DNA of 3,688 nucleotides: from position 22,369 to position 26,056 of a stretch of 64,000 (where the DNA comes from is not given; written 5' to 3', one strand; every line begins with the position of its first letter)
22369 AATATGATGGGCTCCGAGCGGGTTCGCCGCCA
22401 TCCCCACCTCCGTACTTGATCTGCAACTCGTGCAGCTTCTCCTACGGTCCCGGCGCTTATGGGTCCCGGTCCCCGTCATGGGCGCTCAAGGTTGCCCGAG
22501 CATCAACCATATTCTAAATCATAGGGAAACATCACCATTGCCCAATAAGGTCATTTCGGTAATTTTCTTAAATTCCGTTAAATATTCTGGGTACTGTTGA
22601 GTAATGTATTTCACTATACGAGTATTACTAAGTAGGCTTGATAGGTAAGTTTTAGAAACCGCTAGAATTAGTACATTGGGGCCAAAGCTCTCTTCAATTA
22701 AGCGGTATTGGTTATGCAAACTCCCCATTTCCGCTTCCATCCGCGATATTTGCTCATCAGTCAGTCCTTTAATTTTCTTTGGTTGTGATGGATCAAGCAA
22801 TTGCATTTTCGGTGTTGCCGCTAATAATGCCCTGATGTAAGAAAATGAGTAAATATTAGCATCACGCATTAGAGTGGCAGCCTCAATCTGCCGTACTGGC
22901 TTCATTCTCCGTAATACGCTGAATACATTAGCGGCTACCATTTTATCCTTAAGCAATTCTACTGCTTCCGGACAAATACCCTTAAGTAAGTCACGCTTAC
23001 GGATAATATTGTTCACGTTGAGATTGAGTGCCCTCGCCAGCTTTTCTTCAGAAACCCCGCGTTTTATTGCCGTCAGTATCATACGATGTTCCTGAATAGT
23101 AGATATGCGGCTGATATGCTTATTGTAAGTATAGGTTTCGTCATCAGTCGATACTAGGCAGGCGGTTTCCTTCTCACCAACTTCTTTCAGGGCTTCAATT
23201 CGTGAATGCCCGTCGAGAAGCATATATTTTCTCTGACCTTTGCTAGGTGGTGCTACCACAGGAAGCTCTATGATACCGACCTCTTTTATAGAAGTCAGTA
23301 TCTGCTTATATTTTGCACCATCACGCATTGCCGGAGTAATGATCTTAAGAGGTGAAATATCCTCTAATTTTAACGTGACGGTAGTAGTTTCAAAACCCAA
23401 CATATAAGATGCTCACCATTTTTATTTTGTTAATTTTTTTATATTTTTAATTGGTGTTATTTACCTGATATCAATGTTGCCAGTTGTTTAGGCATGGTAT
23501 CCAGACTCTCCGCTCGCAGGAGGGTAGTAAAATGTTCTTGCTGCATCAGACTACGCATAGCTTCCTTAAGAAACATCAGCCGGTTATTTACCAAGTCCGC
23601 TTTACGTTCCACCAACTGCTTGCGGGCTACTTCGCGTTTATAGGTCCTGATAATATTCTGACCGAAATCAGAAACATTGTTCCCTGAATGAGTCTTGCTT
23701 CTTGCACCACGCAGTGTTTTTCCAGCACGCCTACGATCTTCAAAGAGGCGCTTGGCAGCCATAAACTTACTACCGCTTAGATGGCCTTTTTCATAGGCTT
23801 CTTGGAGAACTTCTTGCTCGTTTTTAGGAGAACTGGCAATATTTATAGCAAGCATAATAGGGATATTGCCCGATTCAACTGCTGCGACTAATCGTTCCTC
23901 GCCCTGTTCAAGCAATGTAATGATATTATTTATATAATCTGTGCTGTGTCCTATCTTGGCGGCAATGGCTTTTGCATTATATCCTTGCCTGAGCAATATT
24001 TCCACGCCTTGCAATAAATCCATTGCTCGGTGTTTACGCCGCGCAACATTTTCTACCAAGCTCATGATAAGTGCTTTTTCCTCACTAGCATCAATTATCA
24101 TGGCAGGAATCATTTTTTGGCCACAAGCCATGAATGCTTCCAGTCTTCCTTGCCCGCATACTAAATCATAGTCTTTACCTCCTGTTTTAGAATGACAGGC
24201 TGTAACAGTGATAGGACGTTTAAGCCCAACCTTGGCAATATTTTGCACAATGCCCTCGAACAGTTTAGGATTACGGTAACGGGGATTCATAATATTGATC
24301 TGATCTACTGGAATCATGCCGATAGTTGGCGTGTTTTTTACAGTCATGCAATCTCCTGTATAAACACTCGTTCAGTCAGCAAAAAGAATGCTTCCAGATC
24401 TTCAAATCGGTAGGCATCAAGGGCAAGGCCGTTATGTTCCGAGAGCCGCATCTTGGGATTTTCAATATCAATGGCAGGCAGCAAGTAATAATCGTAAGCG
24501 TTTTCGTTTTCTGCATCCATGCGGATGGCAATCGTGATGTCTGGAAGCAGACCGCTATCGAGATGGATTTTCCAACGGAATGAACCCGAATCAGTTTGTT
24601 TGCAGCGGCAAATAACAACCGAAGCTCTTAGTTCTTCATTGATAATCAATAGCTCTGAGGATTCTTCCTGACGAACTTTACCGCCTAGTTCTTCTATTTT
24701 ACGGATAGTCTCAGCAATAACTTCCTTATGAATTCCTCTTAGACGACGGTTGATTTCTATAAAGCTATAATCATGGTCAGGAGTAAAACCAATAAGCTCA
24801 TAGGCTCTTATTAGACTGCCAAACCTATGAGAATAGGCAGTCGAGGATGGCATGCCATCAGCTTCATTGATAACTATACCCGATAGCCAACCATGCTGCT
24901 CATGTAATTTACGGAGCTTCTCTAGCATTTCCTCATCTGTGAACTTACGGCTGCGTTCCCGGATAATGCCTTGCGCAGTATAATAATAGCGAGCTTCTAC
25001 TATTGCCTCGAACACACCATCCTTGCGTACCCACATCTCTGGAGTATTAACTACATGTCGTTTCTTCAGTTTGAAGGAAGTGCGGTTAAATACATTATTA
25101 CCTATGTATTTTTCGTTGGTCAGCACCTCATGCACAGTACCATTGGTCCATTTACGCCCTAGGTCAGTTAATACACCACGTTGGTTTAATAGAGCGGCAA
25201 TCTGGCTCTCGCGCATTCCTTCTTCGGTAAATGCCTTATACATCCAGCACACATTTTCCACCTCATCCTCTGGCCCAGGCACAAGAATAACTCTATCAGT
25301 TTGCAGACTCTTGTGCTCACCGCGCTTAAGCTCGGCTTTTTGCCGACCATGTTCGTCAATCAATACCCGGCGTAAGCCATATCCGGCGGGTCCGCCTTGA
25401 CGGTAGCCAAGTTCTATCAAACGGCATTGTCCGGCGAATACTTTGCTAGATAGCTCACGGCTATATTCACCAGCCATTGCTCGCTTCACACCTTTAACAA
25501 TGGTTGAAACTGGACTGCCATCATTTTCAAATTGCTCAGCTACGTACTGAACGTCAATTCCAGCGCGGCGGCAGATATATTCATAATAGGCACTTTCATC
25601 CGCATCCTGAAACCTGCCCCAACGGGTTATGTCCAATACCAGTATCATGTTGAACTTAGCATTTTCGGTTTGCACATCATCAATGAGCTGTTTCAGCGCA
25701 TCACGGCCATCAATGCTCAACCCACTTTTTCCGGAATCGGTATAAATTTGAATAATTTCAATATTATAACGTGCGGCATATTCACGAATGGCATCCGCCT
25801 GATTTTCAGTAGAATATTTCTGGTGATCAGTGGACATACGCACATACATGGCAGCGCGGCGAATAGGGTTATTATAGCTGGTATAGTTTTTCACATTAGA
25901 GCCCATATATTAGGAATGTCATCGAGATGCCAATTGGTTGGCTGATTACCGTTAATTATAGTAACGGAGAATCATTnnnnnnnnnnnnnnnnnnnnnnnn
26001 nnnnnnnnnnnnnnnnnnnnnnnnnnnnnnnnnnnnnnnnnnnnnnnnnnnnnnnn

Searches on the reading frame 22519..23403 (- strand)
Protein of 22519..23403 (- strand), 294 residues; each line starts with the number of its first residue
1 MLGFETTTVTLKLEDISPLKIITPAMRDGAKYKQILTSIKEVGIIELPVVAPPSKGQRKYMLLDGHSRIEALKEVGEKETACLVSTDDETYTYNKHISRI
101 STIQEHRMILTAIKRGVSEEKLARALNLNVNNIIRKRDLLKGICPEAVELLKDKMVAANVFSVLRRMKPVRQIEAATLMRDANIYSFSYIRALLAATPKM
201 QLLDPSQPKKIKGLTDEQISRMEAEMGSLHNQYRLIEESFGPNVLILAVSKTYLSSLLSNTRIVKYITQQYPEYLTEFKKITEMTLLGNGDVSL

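Call 45: search_protein_families(library=pfam, proteins=[window:22519-23403:-], max_evalue=0.00001)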
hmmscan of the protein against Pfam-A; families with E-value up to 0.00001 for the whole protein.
window:22519-23403:- (294 aa): 1 family
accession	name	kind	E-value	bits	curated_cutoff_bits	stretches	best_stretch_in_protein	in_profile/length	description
PF07506.17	RepB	-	1e-47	163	30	1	98-278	3-185/185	RepB plasmid partitioning protein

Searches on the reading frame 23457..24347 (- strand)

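Call 45: search_protein_families(library=pfam, proteins=[window:23457-24347:-], max_evalue=0.00001)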
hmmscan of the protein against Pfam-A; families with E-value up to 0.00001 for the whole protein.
window:23457-24347:- (296 aa): 2 families
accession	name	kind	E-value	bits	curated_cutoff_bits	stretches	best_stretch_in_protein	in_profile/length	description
PF07506.17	RepB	-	7.3e-14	52.7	30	1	102-273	1-182/185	RepB plasmid partitioning protein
PF02195.25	ParB_N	-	5.1e-09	36.5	26.3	1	18-101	14-94/95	ParB N-terminal domain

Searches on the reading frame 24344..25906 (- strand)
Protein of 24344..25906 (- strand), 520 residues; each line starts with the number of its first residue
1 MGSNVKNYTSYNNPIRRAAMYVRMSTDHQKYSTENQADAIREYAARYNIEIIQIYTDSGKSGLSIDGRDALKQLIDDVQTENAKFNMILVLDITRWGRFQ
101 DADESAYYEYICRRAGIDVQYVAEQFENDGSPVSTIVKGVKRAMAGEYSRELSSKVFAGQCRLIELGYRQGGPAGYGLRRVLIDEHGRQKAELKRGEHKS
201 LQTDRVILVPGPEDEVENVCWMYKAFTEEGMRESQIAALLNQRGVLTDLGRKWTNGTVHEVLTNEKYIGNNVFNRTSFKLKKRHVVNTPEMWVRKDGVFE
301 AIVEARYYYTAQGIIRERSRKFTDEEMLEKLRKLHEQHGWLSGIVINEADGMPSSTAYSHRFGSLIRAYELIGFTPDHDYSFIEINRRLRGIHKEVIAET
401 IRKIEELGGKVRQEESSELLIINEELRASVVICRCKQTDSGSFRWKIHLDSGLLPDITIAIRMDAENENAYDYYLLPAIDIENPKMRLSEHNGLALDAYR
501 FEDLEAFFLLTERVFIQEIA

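Call 46: search_protein_families(library=pfam, proteins=[window:24344-25906:-], max_evalue=0.00001)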
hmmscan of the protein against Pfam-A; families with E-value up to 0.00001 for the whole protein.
window:24344-25906:- (520 aa): 2 families
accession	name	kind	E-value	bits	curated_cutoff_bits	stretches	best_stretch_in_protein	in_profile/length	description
PF00239.26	Resolvase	-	3.2e-22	79.6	23.3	1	18-159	1-135/145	Resolvase, N terminal domain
PF07508.19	Recombinase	-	9.4e-19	68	21.1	1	213-318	1-102/102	Recombinase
